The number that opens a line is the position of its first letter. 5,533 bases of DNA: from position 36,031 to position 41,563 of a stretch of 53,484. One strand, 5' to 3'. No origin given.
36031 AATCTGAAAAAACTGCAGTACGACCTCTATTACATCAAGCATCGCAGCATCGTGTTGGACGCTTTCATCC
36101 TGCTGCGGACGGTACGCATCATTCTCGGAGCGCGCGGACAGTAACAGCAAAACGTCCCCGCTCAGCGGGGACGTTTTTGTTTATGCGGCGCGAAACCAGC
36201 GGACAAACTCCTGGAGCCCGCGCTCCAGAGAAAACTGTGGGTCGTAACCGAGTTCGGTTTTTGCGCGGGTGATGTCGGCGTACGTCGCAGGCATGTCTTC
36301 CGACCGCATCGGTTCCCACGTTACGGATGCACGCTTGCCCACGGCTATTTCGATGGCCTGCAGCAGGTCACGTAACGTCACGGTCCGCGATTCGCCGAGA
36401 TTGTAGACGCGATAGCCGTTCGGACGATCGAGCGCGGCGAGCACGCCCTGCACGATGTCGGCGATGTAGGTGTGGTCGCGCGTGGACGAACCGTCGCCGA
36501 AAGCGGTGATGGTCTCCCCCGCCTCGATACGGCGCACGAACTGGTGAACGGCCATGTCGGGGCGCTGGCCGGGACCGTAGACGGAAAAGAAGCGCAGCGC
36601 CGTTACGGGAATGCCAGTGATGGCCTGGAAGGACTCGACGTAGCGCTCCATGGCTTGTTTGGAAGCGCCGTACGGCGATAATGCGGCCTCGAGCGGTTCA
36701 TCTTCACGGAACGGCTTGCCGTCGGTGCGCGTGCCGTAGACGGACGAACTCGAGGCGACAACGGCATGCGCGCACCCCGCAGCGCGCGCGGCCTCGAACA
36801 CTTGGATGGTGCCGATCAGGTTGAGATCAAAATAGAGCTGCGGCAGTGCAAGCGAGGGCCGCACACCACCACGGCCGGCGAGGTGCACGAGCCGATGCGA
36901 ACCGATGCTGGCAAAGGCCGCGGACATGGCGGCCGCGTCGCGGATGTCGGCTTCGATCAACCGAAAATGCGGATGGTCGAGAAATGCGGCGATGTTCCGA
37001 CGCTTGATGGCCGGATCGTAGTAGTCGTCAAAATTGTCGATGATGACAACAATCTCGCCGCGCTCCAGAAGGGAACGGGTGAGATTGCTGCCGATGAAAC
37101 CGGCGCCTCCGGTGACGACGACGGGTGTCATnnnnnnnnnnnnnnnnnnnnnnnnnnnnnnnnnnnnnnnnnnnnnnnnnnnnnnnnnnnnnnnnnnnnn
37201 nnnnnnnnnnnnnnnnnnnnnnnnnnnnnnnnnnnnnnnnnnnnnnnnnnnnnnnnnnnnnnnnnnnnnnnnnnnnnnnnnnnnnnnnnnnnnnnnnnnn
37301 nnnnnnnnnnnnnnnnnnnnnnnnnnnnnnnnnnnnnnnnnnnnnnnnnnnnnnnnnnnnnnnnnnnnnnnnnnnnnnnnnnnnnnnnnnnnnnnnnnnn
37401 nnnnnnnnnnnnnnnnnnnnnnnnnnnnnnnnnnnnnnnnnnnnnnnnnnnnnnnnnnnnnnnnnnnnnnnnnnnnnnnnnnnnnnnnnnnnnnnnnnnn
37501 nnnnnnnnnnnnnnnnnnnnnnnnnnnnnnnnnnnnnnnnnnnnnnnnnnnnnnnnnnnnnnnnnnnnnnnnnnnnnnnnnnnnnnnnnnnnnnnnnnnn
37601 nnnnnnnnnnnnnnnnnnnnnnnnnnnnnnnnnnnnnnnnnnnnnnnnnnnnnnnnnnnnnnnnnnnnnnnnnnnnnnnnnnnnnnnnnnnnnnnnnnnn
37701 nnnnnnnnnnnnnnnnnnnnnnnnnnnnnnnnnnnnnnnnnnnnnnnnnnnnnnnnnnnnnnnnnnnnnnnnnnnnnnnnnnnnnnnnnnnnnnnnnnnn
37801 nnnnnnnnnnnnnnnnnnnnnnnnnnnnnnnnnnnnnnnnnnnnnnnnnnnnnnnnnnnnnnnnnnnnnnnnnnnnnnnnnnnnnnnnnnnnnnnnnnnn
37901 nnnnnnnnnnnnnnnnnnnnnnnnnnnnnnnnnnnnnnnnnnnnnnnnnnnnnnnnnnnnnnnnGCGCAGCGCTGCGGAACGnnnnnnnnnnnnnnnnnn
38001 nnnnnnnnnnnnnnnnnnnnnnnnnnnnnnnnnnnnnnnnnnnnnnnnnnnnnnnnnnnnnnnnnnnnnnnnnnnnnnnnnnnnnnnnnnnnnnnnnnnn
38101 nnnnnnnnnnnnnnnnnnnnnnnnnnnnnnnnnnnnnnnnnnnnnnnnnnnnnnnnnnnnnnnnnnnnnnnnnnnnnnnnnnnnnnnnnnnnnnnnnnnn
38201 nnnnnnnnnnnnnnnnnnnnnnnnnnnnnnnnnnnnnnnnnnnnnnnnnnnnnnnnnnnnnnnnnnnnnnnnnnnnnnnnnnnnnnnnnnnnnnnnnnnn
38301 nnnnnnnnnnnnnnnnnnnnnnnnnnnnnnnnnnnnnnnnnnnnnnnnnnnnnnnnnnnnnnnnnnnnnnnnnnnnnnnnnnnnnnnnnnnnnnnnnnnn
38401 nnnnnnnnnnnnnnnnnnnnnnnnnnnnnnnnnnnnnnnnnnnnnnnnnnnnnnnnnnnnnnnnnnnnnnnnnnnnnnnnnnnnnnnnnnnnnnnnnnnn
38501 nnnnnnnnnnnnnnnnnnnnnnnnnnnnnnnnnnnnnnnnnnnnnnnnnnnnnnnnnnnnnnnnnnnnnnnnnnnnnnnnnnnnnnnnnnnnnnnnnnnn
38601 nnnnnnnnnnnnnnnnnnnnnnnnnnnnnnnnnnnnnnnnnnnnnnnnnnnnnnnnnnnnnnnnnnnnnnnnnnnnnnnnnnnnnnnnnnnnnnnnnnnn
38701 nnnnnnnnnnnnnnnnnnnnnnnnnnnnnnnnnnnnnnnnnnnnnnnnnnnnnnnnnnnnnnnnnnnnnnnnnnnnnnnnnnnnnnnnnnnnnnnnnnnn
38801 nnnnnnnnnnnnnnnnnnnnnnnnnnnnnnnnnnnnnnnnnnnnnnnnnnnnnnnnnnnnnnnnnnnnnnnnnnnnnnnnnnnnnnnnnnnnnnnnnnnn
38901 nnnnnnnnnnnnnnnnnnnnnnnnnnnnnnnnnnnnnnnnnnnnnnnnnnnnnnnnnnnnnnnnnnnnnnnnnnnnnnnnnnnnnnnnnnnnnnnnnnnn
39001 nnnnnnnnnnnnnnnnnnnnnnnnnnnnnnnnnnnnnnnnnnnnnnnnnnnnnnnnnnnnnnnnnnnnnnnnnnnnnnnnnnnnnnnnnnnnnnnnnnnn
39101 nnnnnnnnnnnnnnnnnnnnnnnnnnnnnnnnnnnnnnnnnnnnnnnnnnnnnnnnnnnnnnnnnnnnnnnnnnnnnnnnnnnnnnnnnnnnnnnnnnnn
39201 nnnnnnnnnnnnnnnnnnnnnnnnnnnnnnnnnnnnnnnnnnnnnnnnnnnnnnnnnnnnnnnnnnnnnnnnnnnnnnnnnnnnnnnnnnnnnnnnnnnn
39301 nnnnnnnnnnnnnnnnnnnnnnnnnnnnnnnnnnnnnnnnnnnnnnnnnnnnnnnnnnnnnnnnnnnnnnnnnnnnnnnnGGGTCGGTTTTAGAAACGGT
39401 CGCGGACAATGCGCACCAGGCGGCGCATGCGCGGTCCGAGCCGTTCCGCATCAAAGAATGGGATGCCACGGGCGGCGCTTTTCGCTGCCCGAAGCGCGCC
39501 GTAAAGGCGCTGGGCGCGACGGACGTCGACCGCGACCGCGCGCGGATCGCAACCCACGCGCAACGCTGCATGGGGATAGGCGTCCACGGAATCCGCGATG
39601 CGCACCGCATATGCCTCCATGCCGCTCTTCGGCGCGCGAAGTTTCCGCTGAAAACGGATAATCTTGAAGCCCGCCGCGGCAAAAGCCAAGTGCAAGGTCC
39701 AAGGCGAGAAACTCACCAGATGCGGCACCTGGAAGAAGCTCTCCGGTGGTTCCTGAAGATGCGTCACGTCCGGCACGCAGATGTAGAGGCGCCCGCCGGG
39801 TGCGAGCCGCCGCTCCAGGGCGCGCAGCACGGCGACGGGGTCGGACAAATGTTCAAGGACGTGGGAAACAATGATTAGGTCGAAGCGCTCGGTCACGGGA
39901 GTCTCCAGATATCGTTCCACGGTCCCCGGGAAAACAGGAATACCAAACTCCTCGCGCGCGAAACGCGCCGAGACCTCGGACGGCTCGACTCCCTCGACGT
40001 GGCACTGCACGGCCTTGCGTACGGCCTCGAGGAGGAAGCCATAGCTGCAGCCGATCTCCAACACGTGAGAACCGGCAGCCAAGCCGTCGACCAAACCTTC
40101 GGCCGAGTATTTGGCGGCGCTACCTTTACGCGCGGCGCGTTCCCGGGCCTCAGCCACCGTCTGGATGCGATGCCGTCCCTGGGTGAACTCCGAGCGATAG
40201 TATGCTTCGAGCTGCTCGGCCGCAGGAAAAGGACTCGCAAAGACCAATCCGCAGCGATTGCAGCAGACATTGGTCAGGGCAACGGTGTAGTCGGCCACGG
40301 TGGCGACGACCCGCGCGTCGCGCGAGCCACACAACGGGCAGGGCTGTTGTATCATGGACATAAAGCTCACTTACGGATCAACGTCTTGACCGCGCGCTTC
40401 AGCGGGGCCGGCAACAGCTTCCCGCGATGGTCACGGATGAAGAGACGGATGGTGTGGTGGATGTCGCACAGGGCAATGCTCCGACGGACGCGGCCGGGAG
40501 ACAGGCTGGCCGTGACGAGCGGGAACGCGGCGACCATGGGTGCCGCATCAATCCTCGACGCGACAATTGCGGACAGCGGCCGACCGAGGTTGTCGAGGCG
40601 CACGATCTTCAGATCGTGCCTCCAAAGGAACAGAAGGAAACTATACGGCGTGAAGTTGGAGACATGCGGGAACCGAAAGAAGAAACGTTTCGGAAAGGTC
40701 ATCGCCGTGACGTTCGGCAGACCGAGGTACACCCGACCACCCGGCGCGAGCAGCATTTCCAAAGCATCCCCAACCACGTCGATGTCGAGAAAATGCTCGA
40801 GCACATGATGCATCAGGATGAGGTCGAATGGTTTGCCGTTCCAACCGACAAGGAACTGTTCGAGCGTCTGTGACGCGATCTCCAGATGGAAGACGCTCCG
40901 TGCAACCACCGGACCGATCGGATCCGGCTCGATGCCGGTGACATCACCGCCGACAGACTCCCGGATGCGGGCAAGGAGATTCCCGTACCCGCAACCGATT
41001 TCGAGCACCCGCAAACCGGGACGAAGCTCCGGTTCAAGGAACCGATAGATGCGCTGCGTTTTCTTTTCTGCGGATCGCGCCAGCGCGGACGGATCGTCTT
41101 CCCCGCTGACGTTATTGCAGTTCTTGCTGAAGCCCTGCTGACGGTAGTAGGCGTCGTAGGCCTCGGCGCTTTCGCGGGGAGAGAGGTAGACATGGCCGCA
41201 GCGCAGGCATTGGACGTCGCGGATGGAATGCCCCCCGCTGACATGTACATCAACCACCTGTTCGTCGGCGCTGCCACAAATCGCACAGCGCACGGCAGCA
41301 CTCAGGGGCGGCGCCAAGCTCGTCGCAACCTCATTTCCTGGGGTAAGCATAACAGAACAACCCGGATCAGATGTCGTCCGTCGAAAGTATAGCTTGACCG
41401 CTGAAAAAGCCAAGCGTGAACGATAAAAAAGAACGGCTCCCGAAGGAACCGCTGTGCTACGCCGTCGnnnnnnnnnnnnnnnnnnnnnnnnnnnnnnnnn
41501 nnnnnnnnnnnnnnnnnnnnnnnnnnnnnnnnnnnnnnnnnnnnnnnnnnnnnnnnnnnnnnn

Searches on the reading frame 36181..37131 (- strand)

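Call 69: search_protein_families(library=pfam, proteins=[window:36181-37131:-], max_evalue=0.0001)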
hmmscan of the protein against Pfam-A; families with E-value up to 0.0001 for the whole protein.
window:36181-37131:- (316 aa): 8 families
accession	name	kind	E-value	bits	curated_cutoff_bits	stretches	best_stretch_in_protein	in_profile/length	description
PF01370.27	Epimerase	-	3.1e-56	190.9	20.9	1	4-246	1-240/240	NAD dependent epimerase/dehydratase family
PF16363.11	GDP_Man_Dehyd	-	2.8e-53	182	27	1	6-308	2-331/332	GDP-mannose 4,6 dehydratase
PF01073.25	3Beta_HSD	-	7.5e-20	71.5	22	1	5-230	1-225/280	3-beta hydroxysteroid dehydrogenase/isomerase family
PF04321.23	RmlD_sub_bind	-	2.9e-14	53.3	27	1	4-282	3-248/287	RmlD substrate binding domain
PF02719.21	Polysacc_synt_2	-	6e-12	45.8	20.2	1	4-264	1-247/293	Polysaccharide biosynthesis protein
PF13460.12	NAD_binding_10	-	3.1e-09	37.4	27.2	1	8-180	1-142/184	NAD(P)H-binding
PF07993.18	NAD_binding_4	-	4.7e-07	29.7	20.1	0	101-186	109-209/258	Male sterility protein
PF00106.31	adh_short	-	8.6e-06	25.8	26.6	1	4-169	3-164/195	short chain dehydrogenase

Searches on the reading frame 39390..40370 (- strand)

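Call 69: search_protein_families(library=pfam, proteins=[window:39390-40370:-], max_evalue=0.0001)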
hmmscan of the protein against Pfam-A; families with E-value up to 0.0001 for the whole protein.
window:39390-40370:- (326 aa): 6 families
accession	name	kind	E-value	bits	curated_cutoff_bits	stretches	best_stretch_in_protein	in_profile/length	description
PF13489.12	Methyltransf_23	-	8.8e-20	71.5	27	1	97-238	20-162/164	Methyltransferase domain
PF08242.18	Methyltransf_12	-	4.9e-14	53.3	30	1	104-195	1-98/98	Methyltransferase domain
PF08241.18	Methyltransf_11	-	1.2e-13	51.9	21.2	1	104-197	1-95/95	Methyltransferase domain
PF13649.12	Methyltransf_25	-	3.3e-12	47.4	27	1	103-193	1-97/97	Methyltransferase domain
PF13847.12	Methyltransf_31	-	7.2e-10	39.2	27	1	99-207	3-117/145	Methyltransferase domain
PF07021.18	MetW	-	3.9e-08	33.6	21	1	97-203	11-113/193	Methionine biosynthesis protein MetW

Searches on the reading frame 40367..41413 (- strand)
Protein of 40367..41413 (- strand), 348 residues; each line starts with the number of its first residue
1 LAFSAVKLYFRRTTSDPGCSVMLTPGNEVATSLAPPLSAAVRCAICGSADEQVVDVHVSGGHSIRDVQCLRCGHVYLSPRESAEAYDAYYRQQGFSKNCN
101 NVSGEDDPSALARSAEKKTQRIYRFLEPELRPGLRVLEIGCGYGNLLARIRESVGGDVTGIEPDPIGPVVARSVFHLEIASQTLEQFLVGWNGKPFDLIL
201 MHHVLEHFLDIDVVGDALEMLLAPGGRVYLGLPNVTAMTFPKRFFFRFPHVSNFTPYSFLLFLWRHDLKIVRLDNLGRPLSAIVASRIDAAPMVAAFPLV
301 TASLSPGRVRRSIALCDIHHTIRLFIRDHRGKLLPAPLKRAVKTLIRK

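Call 69: search_protein_families(library=pfam, proteins=[window:40367-41413:-], max_evalue=0.0001)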
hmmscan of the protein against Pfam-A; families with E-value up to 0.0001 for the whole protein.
window:40367-41413:- (348 aa): 6 families
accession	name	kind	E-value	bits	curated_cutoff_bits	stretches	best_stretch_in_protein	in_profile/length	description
PF13489.12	Methyltransf_23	-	2.1e-16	60.5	27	1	116-271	6-162/164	Methyltransferase domain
PF08242.18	Methyltransf_12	-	4.4e-11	43.8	30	1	137-228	1-98/98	Methyltransferase domain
PF08241.18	Methyltransf_11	-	2.6e-08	34.8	21.2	1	137-229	1-94/95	Methyltransferase domain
PF13649.12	Methyltransf_25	-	6.1e-08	33.7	27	1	136-226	1-97/97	Methyltransferase domain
PF07021.18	MetW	-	3e-07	30.7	21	1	129-235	10-112/193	Methionine biosynthesis protein MetW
PF13847.12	Methyltransf_31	-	3.1e-06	27.4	27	1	131-234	2-113/145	Methyltransferase domain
